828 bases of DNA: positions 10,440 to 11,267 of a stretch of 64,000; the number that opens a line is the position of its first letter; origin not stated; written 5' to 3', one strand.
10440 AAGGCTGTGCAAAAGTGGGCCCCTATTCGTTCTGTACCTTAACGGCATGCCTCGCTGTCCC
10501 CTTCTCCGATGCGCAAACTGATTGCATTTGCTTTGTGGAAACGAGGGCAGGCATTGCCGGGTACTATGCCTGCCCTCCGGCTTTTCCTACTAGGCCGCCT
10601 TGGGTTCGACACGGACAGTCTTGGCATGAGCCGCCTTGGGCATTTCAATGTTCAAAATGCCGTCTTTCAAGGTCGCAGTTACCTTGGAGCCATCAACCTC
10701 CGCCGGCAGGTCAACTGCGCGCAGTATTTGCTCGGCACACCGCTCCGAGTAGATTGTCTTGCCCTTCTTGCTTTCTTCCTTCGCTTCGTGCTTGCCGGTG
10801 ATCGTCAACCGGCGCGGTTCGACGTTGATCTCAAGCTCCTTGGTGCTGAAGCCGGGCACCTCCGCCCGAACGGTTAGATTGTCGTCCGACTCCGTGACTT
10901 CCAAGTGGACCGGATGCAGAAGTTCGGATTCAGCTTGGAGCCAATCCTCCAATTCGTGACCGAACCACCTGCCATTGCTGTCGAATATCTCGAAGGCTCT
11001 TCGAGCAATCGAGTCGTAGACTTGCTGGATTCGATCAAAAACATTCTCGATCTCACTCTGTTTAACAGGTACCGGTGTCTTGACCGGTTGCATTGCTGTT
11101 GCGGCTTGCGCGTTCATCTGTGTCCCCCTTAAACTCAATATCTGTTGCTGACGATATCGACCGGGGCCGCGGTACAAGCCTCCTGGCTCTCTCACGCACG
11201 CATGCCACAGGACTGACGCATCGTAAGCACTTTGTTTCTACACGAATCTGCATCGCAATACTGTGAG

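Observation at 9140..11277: Three identically positioned CRP/FNR-type dyads head the three transcription units of the stress island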

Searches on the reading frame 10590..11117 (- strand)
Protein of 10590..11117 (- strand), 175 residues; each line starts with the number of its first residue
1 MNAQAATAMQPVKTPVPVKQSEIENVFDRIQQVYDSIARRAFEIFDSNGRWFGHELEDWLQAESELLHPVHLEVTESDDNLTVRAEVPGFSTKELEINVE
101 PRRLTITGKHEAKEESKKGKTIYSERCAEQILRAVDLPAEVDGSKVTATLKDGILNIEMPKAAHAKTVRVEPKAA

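Call 10: search_protein_families(library=pfam, proteins=[window:10590-11117:-])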
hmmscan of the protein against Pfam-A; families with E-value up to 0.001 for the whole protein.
window:10590-11117:- (175 aa): 3 families
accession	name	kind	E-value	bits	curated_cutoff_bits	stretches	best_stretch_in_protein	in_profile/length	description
PF00011.27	HSP20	-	1.1e-20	74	20.8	1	74-166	2-92/102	Hsp20/alpha crystallin family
PF11154.13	DUF2934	-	9.7e-08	32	22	1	34-67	3-36/37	Protein of unknown function (DUF2934)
PF04969.22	CS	-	0.00013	23.3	21.3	1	75-161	6-78/78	CS domain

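Call 11: find_related_loci(query=window:10590-11117:-, collection=genome_contigs, flank=10000)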
Query window:10590-11117:- (175 aa) in genome_contigs; peptide patterns used: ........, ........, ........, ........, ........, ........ (x = any residue, [..] = any of these).
171 stretches matched a pattern; 31 encode a relative of the query (tblastn E <= 1e-3); 31 distinct loci.
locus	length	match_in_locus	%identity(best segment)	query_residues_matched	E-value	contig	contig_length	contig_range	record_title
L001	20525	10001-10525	89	1-175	5e-106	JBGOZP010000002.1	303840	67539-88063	MAG: Terriglobia bacterium isolate OBJ_0618_130150_15 k141_3869771_length_303840_cov_17.5519, whole genome shotgun seque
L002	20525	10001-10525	84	1-175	8e-100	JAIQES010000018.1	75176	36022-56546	MAG: Terriglobia bacterium isolate SRVP_13 SR-VP_26_10_2019_1_100cm_scaffold_319, whole genome shotgun sequence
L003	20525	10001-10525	81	1-175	1e-99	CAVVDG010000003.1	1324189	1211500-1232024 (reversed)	MAG: Terriglobia bacterium isolate MFD02416.bin.1.66 genome assembly, contig: contig_29593, whole genome shotgun sequenc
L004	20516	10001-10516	84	1-172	2e-98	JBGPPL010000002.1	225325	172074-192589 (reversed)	MAG: Terriglobia bacterium isolate OBJ2_061818_050_14 k141_2739719_length_225325_cov_12.9581, whole genome shotgun seque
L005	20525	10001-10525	81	1-175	2e-97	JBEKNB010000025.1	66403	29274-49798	MAG: Candidatus Acidiferrales bacterium isolate SPRUCE 407 SPRUCE_407_25, whole genome shotgun sequence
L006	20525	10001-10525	81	1-175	1e-96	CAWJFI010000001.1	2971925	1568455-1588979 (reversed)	MAG: uncultured Acidobacteriota bacterium isolate MFD09222.bin.1.96 genome assembly, contig: contig_26487, whole genome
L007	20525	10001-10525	78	1-175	6e-95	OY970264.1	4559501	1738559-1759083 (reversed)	MAG: uncultured Acidobacteriota bacterium isolate MFD03726.bin.c.8 genome assembly, chromosome: 1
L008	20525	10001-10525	77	1-175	2e-94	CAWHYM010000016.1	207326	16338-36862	MAG: uncultured Acidobacteriota bacterium isolate MFD01299.bin.3.455 genome assembly, contig: contig_55876, whole genome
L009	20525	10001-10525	76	1-175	7e-94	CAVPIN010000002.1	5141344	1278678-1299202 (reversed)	MAG: Terriglobia bacterium isolate MFD00008.bin.2.28 genome assembly, contig: contig_5316, whole genome shotgun sequence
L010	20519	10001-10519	79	1-175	4e-93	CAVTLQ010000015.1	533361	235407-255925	MAG: uncultured Acidobacteriota bacterium isolate MFD09222.bin.3.186 genome assembly, contig: contig_57735, whole genome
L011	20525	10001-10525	74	1-175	5e-92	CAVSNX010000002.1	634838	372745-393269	MAG: uncultured Acidobacteriota bacterium isolate MFD03346.bin.1.51 genome assembly, contig: contig_12004, whole genome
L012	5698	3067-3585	79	1-173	4e-91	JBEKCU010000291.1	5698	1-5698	MAG: Candidatus Acidiferrales bacterium isolate SPRUCE 167 SPRUCE_167_291, whole genome shotgun sequence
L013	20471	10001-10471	85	18-174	3e-90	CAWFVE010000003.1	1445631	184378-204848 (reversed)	MAG: uncultured Acidobacteriota bacterium isolate MFD05377.bin.2.119 genome assembly, contig: contig_18657, whole genome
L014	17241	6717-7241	78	1-175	9e-94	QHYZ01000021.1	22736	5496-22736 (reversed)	MAG: Acidobacteria bacterium isolate gp2 AA104 14_0929_09_30cm_scaffold_1011_curated, whole genome shotgun sequence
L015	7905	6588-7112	76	1-175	7e-90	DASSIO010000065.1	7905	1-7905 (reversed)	MAG TPA_asm: Terriglobales bacterium isolate SMAG_U1090 k141_1276148, whole genome shotgun sequence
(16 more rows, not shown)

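Call 21: search_protein_families(library=pfam, proteins=[L008:10896-11876:-, L009:6268-6984:-, L008:7870-9666:-, L008:4051-5862:-, L008:7390-7728:-, L008:17795-19537:+, L008:15155-17668:-, L008:6032-6493:+, L008:648-2621:+, L008:195-620:+])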
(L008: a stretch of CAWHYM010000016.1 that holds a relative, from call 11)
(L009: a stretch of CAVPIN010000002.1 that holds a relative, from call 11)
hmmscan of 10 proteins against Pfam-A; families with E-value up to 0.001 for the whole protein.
L008:10896-11876:- (326 aa): 1 family
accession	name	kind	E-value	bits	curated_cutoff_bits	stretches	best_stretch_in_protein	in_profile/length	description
PF00582.32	Usp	-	2.9e-53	180.7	24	2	46-179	2-138/141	Universal stress protein family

L009:6268-6984:- (238 aa): 4 families
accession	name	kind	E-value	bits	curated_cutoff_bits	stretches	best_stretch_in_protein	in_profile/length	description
PF13545.12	HTH_Crp_2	-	2.5e-19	69.4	27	1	162-234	1-69/70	Crp-like helix-turn-helix domain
PF00027.35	cNMP_binding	-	3.7e-18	65.7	27.5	1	43-129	3-89/89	Cyclic nucleotide-binding domain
PF00325.26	Crp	-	1.4e-10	41.1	21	1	187-213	2-28/32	Bacterial regulatory proteins, crp family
PF25213.1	HVO_A0261_N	-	0.00038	20.7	35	0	187-220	24-57/86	HVO_A0261 N-terminal domain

L008:7870-9666:- (598 aa): 13 families
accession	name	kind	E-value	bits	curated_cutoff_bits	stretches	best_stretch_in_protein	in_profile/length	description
PF00158.32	Sigma54_activat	-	3.8e-72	241.9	20.2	1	290-456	1-167/168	Sigma-54 interaction domain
PF13426.13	PAS_9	-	2.5e-32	111.7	27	2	154-259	1-103/103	PAS domain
PF00989.32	PAS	-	2.8e-31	108.3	22.6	2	18-129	3-113/113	PAS fold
PF25601.1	AAA_lid_14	-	1.3e-24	86.3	27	1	462-528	1-67/87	AAA+ ATPase lid domain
PF13188.13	PAS_8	-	1.1e-21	76.4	21.8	2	145-197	2-55/65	PAS domain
PF14532.12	Sigma54_activ_2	-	5e-19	69.3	25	1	291-461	1-138/138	Sigma-54 interaction domain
PF08448.16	PAS_4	-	3e-18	66.5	23.1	2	151-262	2-110/110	PAS fold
PF24820.1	Diguanyl_cycl_sensor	-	2.5e-10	40.7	28.1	1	22-127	2-108/109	Diguanylate cyclase-like sensor domain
PF01078.27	Mg_chelatase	-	2.6e-07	30.7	20.3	0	372-432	96-158/207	Magnesium chelatase, subunit ChlI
PF07728.20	AAA_5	-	1.9e-05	25.2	22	1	314-432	2-123/139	AAA domain (dynein-related subfamily)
PF08447.18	PAS_3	-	3.4e-05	24.5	25.6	0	167-196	2-34/89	PAS fold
PF02954.25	HTH_8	-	0.00013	22.1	22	1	547-590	2-42/42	Bacterial regulatory protein, Fis family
PF12775.13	AAA_7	-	0.00022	21.3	25.8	1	281-349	3-71/181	P-loop containing dynein motor region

L008:4051-5862:- (603 aa): 6 families
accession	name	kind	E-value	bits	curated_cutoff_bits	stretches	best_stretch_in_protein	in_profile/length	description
PF08282.18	Hydrolase_3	-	4.6e-25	89.3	20.9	2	132-211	175-254/255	haloacid dehalogenase-like hydrolase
PF05116.19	S6PP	-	1.8e-08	34.7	20.3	1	98-190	117-211/247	Sucrose-6F-phosphate phosphohydrolase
PF01935.23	DUF87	-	1.2e-06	29.3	23.2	1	259-340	34-102/220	Helicase HerA, central domain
PF00702.32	Hydrolase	-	7.2e-06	27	26.4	1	6-172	4-183/191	haloacid dehalogenase-like hydrolase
PF12710.13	HAD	-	0.00064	20.6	27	0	15-65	81-130/189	haloacid dehalogenase-like hydrolase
PF13401.12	AAA_22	-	0.00074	20.3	27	0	251-379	8-107/130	AAA domain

L008:7390-7728:- (112 aa): 0 families

L008:17795-19537:+ (580 aa): 2 families
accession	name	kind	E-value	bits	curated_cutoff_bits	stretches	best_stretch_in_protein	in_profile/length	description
PF00795.27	CN_hydrolase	-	1.6e-29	103.4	23.2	1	277-537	1-254/256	Carbon-nitrogen hydrolase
PF00583.31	Acetyltransf_1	-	0.0002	22.1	20.7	1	57-172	4-96/116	Acetyltransferase (GNAT) family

L008:15155-17668:- (837 aa): 5 families
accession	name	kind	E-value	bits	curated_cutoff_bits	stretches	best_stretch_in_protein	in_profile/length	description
PF00122.25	E1-E2_ATPase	-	8.5e-48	162.7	28.1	1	114-301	6-180/181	E1-E2 ATPase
PF00689.26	Cation_ATPase_C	-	2.6e-20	73.3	27.3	1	670-833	1-175/175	Cation transporting ATPase, C-terminus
PF00702.32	Hydrolase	-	6e-15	56.6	26.4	1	318-601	1-191/191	haloacid dehalogenase-like hydrolase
PF00690.31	Cation_ATPase_N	-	1.1e-10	41.4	20.4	1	21-70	20-69/69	Cation transporter/ATPase, N-terminus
PF13246.12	Cation_ATPase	-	7.1e-07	29.6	21.7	1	381-429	44-90/91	Cation transport ATPase (P-type)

L008:6032-6493:+ (153 aa): 1 family
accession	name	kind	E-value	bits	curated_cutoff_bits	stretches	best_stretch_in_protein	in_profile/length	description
PF02482.25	Ribosomal_S30AE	-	3.1e-08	34.7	23.7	1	20-85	1-57/88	Sigma 54 modulation protein / S30EA ribosomal protein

L008:648-2621:+ (657 aa): 8 families
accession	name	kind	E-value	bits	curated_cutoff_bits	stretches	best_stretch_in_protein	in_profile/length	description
PF00270.35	DEAD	-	5.1e-29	101.6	26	1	33-195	1-164/167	DEAD/DEAH box helicase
PF00271.37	Helicase_C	-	7.7e-24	84.5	23.5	1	236-340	6-110/110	Helicase conserved C-terminal domain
PF00570.28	HRDC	-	9.5e-22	77.2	23.8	1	471-535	4-68/68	HRDC domain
PF14493.12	HTH_40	-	1.3e-17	64.3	27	1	555-641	3-89/89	Helix-turn-helix domain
PF16124.10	RecQ_Zn_bind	-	2.5e-10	41.3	25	1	352-413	2-65/66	RecQ zinc-binding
PF01978.25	TrmB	-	0.00014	22.1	25.6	1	558-599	16-57/68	Sugar-specific transcriptional regulator TrmB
PF04851.21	ResIII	-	0.00059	20.2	22.5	0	32-189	4-160/164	Type III restriction enzyme, res subunit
PF12802.13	MarR_2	-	0.00085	19.9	27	0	564-598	18-54/61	MarR family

L008:195-620:+ (141 aa): 6 families
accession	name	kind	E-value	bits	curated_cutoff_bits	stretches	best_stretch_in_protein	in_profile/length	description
PF01842.31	ACT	-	6.1e-18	64.7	27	2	20-74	3-59/66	ACT domain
PF19571.5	ACT_8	-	9.8e-14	51.8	23.5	1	18-138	4-122/141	ACT domain pair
PF22629.2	ACT_AHAS_ss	-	5.2e-12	46.2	27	1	20-68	1-51/67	AHAS small subunit-like ACT domain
PF13291.12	ACT_4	-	3.8e-07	31.1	27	1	19-73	8-66/80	ACT domain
PF13840.12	ACT_7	-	7e-06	26.2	27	0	22-54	11-47/65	ACT domain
PF22190.2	TTHA0829-like_ACT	-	0.00025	21.4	27.4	0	87-132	6-48/70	TTHA0829-like ACT domain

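Call 22: search_protein_families(library=ncbifam, proteins=[L009:6268-6984:-, L008:7390-7728:-, L008:4051-5862:-, L008:6032-6493:+, L009:5819-6223:-, L009:10933-11499:-, L001:15036-15587:+], max_evalue=0.01)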
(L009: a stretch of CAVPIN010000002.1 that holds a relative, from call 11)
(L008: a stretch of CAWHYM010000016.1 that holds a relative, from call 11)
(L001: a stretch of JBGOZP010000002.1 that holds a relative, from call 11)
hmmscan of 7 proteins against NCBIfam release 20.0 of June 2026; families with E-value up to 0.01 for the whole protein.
L009:6268-6984:- (238 aa): 12 families
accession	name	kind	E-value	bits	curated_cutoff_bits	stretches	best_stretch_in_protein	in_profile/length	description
NF006901.0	PRK09392.1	equivalog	1.2e-21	77.1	211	1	18-237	9-222/236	transcriptional activator FtrB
NF050806.1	TransRegFixKCaul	equivalog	6.6e-18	64.7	300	1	39-235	23-213/215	transcriptional regulator FixK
NF008732.0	PRK11753.1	equivalog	1.6e-17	63.7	266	1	35-226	19-210/214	cAMP-activated global transcriptional regulator CRP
NF045989.1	TransRegFnrLRhodb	equivalog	4.6e-16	58.8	300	1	10-231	7-230/245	transcriptional regulator FnrL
NF050815.1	TransActFtrBCaul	equivalog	7.7e-14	51.5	300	1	43-236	36-223/251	transcriptional activator FtrB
NF008365.0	PRK11161.1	subfamily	5.7e-13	48.7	228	1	13-236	20-243/250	fumarate/nitrate reduction transcriptional regulator Fnr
NF053664.1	TransRegPtrACyano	equivalog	1.1e-12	47.7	300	1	59-221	29-184/196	Crp/Fnr family transcriptional regulator PtrA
TIGR03697.1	NtcA_cyano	equivalog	2.7e-12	46.9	244.95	1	50-227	4-183/193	global nitrogen regulator NtcA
NF010499.0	PRK13918.1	equivalog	1.5e-10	40.9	274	1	38-237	11-202/205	CRP/FNR family transcriptional regulator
NF052518.1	TransRegLdrP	equivalog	3.1e-09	37.2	300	1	50-236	10-188/195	transcriptional regulator LdrP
NF041163.2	encap_f2b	equivalog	6.5e-05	22.2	400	1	41-143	97-199/450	family 2B encapsulin nanocompartment shell protein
TIGR03896.1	cyc_nuc_ocin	subfamily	0.00035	20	161.05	1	45-142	167-264/317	bacteriocin-type transport-associated protein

L008:7390-7728:- (112 aa): 0 families

L008:4051-5862:- (603 aa): 28 families (the best 25 are shown)
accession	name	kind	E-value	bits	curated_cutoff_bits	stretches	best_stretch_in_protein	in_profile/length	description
TIGR01487.1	Pglycolate_arch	equivalog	2.5e-22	79.8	122.75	1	6-199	4-202/215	phosphoglycolate phosphatase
TIGR00099.1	Cof-subfamily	subfamily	8.8e-21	74.6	137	2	133-211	177-255/256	Cof-type HAD-IIB family hydrolase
TIGR01484.1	HAD-SF-IIB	subfamily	1.5e-20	74.2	41.8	2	6-77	2-75/221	HAD-IIB family hydrolase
NF002245.0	PRK01158.1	equivalog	8.5e-20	71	198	1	1-201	1-214/233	phosphoglycolate phosphatase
TIGR01482.1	SPP-subfamily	subfamily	1.2e-17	64.2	107.15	1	7-200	2-205/225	sucrose-phosphate phosphatase subfamily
NF045966.1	YcsE_rel_Pase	equivalog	9.4e-15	54.8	220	2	136-201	183-248/265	YcsE-related riboflavin metabolism phosphatase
NF007806.0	PRK10513.1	equivalog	3.5e-14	52.8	273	2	4-73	4-77/270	sugar-phosphatase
NF007821.0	PRK10530.1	equivalog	1.6e-10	40.7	274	2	1-49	1-50/272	pyridoxal phosphatase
NF011705.0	PRK15126.1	equivalog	1e-09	38.1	336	1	135-185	179-229/272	HMP-PP phosphatase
TIGR01486.1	HAD-SF-IIB-MPGP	subfamily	1.5e-09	37.6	164.75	1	8-77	4-74/257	mannosyl-3-phosphoglycerate phosphatase family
NF001218.0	PRK00192.1-5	equivalog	9.5e-08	32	362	1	24-81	26-83/275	mannosyl-3-phosphoglycerate phosphatase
NF008213.0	PRK10976.1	equivalog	2.7e-07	30.4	386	1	136-214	182-262/266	sugar/pyridoxal phosphate phosphatase YigL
TIGR02461.1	osmo_MPG_phos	equivalog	6.6e-07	29.6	244.35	1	7-75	3-71/227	mannosyl-3-phosphoglycerate phosphatase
NF001216.0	PRK00192.1-2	equivalog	6.7e-06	25.7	353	1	131-186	167-224/275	mannosyl-3-phosphoglycerate phosphatase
TIGR02463.1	MPGP_rel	hypoth_equivalog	9.4e-06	25.6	282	0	9-73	5-69/216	mannosyl-3-phosphoglycerate phosphatase-related protein YedP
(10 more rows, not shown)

L008:6032-6493:+ (153 aa): 0 families

L009:5819-6223:- (134 aa): 26 families (the best 25 are shown)
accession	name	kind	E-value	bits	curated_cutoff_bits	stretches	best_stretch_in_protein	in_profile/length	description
NF008469.0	PRK11361.1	equivalog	5.2e-07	28.7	714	1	8-120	8-120/461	acetoacetate metabolism transcriptional regulator AtoC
NF007928.2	PRK10643.1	equivalog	1.1e-06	28.5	330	1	29-111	25-107/216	two-component system response regulator PmrA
NF007689.0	PRK10365.1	equivalog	1.7e-06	27.1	760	1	36-126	37-127/441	sigma-54-dependent response regulator transcription factor ZraR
NF007005.1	PRK09468.1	equivalog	7e-06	25.6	331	1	28-115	27-114/237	osmolarity response regulator transcription factor OmpR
NF045991.1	RespRegCtrARhodob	equivalog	8.9e-06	25.6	350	1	34-108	30-104/224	response regulator transcription factor CtrA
NF008078.0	PRK10816.1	equivalog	1.8e-05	24.4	336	1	36-107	32-103/223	two-component system response regulator PhoP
NF047654.1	DiguCycDgcRLepto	equivalog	2.6e-05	23.3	500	1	23-120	21-120/295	diguanylate cyclase DgcR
NF045505.1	RR_RssB_Pseudo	equivalog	4.3e-05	22.7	700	1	3-106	3-107/394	two-component system response regulator RssB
TIGR01387.1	cztR_silR_copR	subfamily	5.2e-05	23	279.2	1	23-116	17-110/218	heavy metal response regulator transcription factor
NF008176.1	PRK10923.1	equivalog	8.2e-05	21.4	620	1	24-121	23-120/469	nitrogen regulation protein NR(I)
TIGR01818.1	ntrC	equivalog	0.0001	21.2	558.6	1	45-128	39-122/463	nitrogen regulation protein NR(I)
NF045944.1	ResRegRpaBCyano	equivalog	0.00026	20.4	330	1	25-122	18-114/229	response regulator transcription factor RpaB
TIGR02154.1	PhoB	equivalog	0.00041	19.7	296.2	1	16-111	14-111/226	phosphate regulon transcriptional regulator PhoB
NF040689.1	MtrAB_MtrA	equivalog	0.00057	19.3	300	1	26-116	20-109/219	MtrAB system response regulator MtrA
NF041946.1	LuxO_transreg_Vib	equivalog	0.0008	18.3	800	1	34-116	26-108/463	quorum-sensing sigma-54 dependent transcriptional regulator LuxO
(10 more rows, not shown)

L009:10933-11499:- (188 aa): 5 families
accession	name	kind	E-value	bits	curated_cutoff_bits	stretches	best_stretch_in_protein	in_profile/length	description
TIGR03563.1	perox_SACOL1771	subfamily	1.7e-12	47.5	166.15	1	70-170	28-131/138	SACOL1771 family peroxiredoxin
TIGR03562.1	osmo_induc_OsmC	subfamily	2.4e-07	30.9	85.8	1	75-172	36-131/137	OsmC family peroxiredoxin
TIGR03561.1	organ_hyd_perox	subfamily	7.1e-06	26.4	88.85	1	44-163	1-118/134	Ohr family peroxiredoxin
NF041052.1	OsmC_like_Se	domain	1.5e-05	25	95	1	76-177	33-138/144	OsmC-related (seleno)protein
NF052637.1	HydprxOhrVib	equivalog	0.00064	20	240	1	42-163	2-119/140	organic hydroperoxide reductase Ohr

L001:15036-15587:+ (183 aa): 1 family
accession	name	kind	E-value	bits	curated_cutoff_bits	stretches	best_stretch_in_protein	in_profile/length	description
NF053624.1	PtglEndpepMepK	equivalog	1.4e-51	174.8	185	1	11-183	4-176/176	peptidoglycan L,D-endopeptidase MepK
